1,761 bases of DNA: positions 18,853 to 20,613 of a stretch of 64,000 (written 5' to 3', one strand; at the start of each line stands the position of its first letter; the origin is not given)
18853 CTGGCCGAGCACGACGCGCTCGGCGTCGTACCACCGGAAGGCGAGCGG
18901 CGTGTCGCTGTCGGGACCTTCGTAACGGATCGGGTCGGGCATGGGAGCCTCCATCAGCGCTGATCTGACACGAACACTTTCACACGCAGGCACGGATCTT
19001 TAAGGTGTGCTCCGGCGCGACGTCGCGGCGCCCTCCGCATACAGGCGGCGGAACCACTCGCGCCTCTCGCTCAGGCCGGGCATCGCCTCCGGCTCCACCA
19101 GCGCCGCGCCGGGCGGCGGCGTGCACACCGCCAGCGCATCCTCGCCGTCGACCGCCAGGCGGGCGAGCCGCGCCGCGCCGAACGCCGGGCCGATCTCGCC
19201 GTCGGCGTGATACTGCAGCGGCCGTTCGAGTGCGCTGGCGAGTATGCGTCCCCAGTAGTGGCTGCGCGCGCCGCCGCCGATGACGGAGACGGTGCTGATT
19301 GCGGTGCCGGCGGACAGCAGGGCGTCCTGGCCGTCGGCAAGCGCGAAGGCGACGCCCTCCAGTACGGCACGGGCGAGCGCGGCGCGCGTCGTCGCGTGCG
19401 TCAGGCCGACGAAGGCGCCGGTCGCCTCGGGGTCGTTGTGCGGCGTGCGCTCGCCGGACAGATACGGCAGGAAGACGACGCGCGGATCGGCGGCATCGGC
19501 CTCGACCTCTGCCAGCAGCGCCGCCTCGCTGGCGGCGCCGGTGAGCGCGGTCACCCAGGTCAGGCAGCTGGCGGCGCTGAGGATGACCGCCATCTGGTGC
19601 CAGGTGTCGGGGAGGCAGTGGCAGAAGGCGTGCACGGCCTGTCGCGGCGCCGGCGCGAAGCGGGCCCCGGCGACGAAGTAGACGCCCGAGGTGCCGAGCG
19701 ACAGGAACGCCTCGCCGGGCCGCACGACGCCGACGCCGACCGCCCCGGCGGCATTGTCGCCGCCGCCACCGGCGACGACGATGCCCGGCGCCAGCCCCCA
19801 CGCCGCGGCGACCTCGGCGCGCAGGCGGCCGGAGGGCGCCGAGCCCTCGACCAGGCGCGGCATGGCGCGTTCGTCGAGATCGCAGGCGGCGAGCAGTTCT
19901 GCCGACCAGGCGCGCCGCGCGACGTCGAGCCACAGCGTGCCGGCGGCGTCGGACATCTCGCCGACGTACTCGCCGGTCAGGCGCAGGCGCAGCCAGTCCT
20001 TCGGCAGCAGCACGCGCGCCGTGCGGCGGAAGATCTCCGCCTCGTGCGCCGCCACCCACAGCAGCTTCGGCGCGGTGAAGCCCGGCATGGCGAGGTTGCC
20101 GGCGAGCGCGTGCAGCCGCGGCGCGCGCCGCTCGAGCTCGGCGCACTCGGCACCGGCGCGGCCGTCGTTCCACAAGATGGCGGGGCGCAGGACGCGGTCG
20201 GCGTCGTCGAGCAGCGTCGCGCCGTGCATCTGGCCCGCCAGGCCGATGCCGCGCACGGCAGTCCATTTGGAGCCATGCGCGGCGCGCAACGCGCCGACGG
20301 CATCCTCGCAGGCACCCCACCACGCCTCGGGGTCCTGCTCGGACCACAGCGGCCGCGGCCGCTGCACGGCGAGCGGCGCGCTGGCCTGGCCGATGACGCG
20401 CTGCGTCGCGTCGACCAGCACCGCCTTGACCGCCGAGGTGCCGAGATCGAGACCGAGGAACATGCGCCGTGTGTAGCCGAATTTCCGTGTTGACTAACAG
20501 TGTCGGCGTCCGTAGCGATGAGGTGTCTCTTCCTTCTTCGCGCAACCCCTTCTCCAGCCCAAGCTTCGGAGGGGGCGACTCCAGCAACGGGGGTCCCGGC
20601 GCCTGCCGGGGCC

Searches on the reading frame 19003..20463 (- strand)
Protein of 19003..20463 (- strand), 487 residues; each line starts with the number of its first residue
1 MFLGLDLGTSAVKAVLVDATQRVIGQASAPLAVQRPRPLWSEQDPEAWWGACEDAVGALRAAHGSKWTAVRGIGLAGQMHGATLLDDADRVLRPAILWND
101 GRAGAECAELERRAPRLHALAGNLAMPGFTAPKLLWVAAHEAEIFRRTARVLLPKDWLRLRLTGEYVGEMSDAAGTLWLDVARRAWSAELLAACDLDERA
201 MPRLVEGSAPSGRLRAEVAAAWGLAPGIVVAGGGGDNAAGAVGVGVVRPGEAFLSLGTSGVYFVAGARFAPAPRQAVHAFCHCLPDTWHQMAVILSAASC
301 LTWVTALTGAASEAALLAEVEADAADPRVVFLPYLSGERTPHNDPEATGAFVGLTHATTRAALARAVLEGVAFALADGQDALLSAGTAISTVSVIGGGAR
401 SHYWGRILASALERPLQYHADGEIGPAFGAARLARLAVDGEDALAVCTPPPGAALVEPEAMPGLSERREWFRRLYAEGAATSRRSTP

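Call 80: search_protein_families(library=pfam, proteins=[window:19003-20463:-], max_evalue=0.00001)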
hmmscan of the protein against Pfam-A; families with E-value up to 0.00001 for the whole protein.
window:19003-20463:- (487 aa): 2 families
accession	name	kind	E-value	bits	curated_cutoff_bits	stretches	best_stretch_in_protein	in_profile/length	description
PF00370.27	FGGY_N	-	6.5e-70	236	28.8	1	1-243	1-245/245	FGGY family of carbohydrate kinases, N-terminal domain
PF02782.22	FGGY_C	-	1.4e-31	110.2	27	1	253-437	2-197/198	FGGY family of carbohydrate kinases, C-terminal domain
